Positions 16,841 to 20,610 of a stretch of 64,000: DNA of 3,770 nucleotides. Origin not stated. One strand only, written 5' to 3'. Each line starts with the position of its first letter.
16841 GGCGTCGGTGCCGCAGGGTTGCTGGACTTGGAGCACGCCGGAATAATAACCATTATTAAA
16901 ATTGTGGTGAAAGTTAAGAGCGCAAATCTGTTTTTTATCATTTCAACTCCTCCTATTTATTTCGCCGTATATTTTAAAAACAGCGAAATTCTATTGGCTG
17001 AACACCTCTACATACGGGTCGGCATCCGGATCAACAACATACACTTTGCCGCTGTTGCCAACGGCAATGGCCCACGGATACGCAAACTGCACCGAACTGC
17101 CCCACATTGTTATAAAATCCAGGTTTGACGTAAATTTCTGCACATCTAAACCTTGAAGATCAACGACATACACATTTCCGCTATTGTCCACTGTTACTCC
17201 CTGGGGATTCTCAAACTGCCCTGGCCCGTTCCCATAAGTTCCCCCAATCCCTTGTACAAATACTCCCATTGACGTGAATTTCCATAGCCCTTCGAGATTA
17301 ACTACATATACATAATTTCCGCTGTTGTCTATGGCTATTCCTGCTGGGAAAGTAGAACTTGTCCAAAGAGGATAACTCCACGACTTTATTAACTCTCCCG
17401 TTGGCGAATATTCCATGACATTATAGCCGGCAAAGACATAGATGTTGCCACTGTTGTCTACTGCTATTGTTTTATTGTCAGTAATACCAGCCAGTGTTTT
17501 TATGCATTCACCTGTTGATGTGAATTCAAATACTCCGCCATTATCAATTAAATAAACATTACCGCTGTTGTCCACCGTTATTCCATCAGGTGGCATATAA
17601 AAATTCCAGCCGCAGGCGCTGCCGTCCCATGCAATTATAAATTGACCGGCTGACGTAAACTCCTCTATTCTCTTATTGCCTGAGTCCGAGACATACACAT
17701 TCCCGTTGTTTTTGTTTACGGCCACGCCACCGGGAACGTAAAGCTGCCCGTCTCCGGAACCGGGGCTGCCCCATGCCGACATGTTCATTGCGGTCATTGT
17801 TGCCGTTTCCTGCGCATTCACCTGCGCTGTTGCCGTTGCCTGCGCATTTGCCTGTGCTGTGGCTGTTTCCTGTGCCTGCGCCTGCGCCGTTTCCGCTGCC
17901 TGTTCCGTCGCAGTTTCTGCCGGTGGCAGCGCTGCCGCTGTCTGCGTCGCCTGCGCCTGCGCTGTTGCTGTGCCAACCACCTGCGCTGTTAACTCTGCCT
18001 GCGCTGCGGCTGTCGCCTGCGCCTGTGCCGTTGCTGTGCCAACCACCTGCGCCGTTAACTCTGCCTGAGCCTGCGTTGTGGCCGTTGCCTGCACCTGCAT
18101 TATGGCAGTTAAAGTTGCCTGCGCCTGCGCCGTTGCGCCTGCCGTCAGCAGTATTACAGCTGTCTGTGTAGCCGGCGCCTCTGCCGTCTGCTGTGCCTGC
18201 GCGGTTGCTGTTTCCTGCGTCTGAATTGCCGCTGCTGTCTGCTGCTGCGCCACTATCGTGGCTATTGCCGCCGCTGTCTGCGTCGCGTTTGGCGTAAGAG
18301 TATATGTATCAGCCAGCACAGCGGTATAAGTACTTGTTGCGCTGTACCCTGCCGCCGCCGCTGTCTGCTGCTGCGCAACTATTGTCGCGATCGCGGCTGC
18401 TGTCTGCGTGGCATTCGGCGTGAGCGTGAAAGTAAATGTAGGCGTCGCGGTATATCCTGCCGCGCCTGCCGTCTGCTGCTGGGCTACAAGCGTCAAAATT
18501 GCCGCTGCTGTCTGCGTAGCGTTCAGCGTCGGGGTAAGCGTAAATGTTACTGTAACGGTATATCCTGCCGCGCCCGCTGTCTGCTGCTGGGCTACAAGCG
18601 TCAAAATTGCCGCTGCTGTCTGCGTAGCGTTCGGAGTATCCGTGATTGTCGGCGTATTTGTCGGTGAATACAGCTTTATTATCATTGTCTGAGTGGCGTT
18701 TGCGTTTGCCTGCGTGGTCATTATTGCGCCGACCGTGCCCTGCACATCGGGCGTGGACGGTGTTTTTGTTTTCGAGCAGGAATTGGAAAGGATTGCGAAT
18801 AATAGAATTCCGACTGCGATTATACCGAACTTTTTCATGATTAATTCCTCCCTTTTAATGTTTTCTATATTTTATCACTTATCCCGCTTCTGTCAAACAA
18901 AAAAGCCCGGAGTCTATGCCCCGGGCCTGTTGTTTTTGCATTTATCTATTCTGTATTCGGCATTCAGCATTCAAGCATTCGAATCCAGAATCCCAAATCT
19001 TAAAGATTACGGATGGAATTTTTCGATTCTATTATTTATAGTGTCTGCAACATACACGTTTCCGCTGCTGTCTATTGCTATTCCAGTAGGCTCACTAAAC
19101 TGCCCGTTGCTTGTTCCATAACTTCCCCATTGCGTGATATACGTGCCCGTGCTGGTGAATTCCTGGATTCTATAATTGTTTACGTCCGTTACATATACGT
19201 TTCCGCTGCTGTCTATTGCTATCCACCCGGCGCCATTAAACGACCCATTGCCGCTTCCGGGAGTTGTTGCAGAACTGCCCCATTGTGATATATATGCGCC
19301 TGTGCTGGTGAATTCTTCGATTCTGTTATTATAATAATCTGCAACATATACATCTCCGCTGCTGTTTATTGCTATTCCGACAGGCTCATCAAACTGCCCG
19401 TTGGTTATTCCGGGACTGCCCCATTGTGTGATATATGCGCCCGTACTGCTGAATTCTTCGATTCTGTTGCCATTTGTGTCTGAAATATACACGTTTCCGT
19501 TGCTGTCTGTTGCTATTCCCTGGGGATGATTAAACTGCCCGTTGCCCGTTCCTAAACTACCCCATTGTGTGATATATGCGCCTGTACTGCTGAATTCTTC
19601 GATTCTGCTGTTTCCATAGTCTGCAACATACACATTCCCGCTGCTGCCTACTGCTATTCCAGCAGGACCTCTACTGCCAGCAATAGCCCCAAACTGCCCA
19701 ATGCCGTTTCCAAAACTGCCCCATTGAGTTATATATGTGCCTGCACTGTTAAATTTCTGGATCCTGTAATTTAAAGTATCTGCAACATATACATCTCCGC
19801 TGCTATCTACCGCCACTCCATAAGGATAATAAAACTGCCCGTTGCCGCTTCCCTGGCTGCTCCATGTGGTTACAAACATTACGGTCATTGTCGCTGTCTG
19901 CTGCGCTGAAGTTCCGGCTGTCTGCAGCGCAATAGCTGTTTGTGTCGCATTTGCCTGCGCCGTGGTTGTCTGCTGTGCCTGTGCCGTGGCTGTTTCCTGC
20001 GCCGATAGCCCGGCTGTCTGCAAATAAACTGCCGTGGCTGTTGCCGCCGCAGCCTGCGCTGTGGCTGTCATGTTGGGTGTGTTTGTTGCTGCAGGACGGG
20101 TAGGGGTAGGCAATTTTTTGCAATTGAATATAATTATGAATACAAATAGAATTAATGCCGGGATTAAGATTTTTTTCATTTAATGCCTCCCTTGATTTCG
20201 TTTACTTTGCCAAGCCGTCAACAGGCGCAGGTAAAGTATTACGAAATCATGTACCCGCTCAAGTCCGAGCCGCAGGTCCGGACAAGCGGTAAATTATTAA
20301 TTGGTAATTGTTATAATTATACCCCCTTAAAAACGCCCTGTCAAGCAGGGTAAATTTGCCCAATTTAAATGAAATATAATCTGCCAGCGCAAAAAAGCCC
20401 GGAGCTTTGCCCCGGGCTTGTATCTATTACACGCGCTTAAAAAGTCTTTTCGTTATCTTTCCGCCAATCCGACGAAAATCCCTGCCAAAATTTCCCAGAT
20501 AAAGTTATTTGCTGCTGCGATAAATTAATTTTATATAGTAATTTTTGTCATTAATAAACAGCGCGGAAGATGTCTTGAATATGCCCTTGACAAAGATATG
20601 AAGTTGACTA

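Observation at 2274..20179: Tandem multigene family of surface lipoproteins sharing one regulatory/leader cassette but carrying different C-terminal domains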

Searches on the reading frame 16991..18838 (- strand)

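Call 6: search_protein_families(library=pfam, proteins=[window:16991-18838:-], max_evalue=0.01)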
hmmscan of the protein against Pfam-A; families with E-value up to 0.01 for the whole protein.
window:16991-18838:- (615 aa): 7 families
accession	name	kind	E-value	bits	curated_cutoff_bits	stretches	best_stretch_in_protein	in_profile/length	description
PF01436.27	NHL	-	2.4e-19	68.8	20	2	366-392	1-26/28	NHL repeat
PF06739.17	SBBP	-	2.9e-09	37.2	20.5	0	495-513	12-29/38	Beta-propeller repeat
PF08450.18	SGL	-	3e-09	37.3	26.3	1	358-448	125-219/246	SMP-30/Gluconolactonase/LRE-like region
PF25021.1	TEN_NHL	-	8.8e-05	22.1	27.1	0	415-451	142-177/357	Teneurin NHL domain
PF06977.17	SdiA-regulated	-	0.00083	19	21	0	542-559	222-239/249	SdiA-regulated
PF17170.10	DUF5128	-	0.0023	17.6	22.9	0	508-562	54-110/321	6-bladed beta-propeller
PF02393.21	US22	-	0.0057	17.2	35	0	586-609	78-102/124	US22 like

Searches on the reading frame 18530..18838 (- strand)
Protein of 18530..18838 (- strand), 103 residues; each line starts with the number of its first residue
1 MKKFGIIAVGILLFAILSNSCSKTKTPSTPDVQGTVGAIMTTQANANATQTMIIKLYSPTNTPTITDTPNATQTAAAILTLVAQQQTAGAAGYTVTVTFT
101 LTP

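Call 60: find_related_loci(query=A4, collection=metagenome_contigs, flank=10000)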
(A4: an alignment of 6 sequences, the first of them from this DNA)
Query A4 (103 aa) in metagenome_contigs; peptide patterns used: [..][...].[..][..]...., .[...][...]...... (x = any residue, [..] = any of these).
305 stretches matched a pattern; 1 encode a relative of the query (tblastn E <= 1e-3); 1 distinct loci.
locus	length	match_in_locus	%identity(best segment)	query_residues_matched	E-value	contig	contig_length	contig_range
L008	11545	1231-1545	68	1-103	1e-41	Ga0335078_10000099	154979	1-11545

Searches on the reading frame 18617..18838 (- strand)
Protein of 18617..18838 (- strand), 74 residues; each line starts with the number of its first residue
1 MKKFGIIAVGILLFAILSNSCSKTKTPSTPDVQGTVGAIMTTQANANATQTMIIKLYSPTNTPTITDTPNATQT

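Call 43: find_homologous_proteins(query=window:18617-18838:-, max_evalue=0.01)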
Query seq(74 aa): no candidate shares three 5-residue words with the query. No homologue found.
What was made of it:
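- Tried and rejected: No candidates were found (call 43).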

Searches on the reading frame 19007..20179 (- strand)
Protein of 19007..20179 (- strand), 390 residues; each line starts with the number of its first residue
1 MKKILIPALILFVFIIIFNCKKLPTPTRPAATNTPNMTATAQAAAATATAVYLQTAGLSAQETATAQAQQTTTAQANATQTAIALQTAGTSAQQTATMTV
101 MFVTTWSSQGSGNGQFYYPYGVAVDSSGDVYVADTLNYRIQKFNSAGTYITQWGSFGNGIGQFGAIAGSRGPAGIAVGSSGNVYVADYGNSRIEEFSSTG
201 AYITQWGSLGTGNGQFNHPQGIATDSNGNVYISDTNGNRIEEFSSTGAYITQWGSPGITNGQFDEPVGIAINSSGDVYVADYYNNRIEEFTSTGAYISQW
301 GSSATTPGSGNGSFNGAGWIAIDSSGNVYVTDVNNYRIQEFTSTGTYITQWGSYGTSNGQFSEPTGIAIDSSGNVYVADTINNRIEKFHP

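Call 6: search_protein_families(library=pfam, proteins=[window:19007-20179:-], max_evalue=0.01)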
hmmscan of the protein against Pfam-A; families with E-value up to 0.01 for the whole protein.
window:19007-20179:- (390 aa): 12 families
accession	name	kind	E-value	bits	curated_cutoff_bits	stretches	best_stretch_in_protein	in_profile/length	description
PF01436.27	NHL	-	1.3e-53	176.9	20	6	263-288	1-26/28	NHL repeat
PF08450.18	SGL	-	1.1e-17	64.9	26.3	1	130-206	148-220/246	SMP-30/Gluconolactonase/LRE-like region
PF06739.17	SBBP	-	3.7e-15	56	20.5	3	356-378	8-29/38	Beta-propeller repeat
PF25021.1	TEN_NHL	-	3.7e-14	52.9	27.1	0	214-255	139-178/357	Teneurin NHL domain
PF17170.10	DUF5128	-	2.1e-10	40.8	22.9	2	181-251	54-126/321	6-bladed beta-propeller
PF24684.1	Vgb_lyase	-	6.1e-09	35.5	50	2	169-382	96-285/290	Virginiamycin B lyase family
PF22701.2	Mala_s_1-like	-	1.8e-08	34.8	27.5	1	121-253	44-166/195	Mal s 1 allergenic protein-like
PF13449.12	Phytase-like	-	5.2e-08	33.6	27.6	0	221-257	72-108/284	Esterase-like activity of phytase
PF20067.5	SSL_N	-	7.9e-06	26.1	18.9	0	166-187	17-38/46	Strictosidine synthase-like, N-terminal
PF07494.17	Reg_prop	-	0.0012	19.2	20.4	0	217-234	5-22/24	Two component regulator propeller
PF14433.11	SUKH-3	-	0.0014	19.2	23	0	315-333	108-126/146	SUKH-3 immunity protein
PF01731.26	Arylesterase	-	0.0032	18.1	21.3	0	360-385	52-78/86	Arylesterase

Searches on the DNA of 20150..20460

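Call 44: search_rna_families(source=window, start=20150, end=20460, threshold=evalue, max_evalue=5)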
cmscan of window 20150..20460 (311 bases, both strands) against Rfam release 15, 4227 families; matches with E-value up to 5: 3.
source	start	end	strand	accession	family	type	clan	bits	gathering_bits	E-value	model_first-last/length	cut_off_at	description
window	20388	20416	-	RF01333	CRISPR-DR20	Gene; CRISPR;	-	17.6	42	0.44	6-34/36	no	CRISPR RNA direct repeat element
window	20322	20364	-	RF02067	STnc310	Gene; sRNA;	-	15.9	40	1.7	1-61/61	no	Salmonella enterica sRNA STnc310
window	20392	20460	-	RF00512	Leu_leader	Cis-reg; leader;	-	13.2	50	3.8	15-148/148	5'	Leucine operon leader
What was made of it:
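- Tried and rejected: Nothing was significant (call 44).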
